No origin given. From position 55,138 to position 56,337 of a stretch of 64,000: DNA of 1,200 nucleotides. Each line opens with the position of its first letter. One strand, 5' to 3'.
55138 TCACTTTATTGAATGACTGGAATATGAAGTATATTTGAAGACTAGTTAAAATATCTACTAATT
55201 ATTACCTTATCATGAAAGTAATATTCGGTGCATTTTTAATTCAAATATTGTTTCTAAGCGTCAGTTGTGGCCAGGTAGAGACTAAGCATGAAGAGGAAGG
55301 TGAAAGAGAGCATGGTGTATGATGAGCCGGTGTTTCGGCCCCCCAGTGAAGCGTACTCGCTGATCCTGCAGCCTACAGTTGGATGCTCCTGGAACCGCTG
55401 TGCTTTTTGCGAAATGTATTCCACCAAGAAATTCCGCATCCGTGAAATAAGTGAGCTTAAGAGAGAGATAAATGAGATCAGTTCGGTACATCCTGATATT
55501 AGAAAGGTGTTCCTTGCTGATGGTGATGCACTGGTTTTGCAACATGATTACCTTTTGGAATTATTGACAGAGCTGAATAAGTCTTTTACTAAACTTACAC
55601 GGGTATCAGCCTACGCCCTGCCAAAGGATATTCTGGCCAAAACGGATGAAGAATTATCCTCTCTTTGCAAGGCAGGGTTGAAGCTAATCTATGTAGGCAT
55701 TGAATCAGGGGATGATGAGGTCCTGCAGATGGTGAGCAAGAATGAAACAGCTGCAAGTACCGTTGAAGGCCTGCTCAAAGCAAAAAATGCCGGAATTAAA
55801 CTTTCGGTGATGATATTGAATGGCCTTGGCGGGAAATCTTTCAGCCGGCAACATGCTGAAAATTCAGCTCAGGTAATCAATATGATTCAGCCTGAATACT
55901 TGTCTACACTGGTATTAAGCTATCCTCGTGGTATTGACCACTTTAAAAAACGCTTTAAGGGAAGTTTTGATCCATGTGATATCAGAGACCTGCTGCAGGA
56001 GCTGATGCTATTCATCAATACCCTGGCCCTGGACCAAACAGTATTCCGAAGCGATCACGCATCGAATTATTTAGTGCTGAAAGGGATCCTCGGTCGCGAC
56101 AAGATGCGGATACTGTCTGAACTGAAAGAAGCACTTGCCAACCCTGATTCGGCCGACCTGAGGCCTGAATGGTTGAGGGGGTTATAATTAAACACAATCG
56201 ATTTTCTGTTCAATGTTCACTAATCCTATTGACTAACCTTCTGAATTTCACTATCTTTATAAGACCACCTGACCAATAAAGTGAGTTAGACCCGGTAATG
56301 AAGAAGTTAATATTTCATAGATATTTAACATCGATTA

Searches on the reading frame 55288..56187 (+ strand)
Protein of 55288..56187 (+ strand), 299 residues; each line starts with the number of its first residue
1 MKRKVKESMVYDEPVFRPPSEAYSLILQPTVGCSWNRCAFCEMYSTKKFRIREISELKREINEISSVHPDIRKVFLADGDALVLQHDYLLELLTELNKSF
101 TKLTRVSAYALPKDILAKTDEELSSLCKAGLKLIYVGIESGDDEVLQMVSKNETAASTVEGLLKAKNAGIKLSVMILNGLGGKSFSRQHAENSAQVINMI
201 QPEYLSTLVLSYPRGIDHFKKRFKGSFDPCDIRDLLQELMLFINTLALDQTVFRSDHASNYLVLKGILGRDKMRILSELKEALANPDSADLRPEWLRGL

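Call 52: search_protein_families(library=pfam, proteins=[window:55288-56187:+], max_evalue=0.00001)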
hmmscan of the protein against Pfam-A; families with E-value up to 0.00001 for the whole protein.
window:55288-56187:+ (299 aa): 1 family
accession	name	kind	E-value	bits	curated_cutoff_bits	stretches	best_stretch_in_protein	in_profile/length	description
PF04055.27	Radical_SAM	-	1.4e-18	68.1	29.5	1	28-179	2-151/166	Radical SAM superfamily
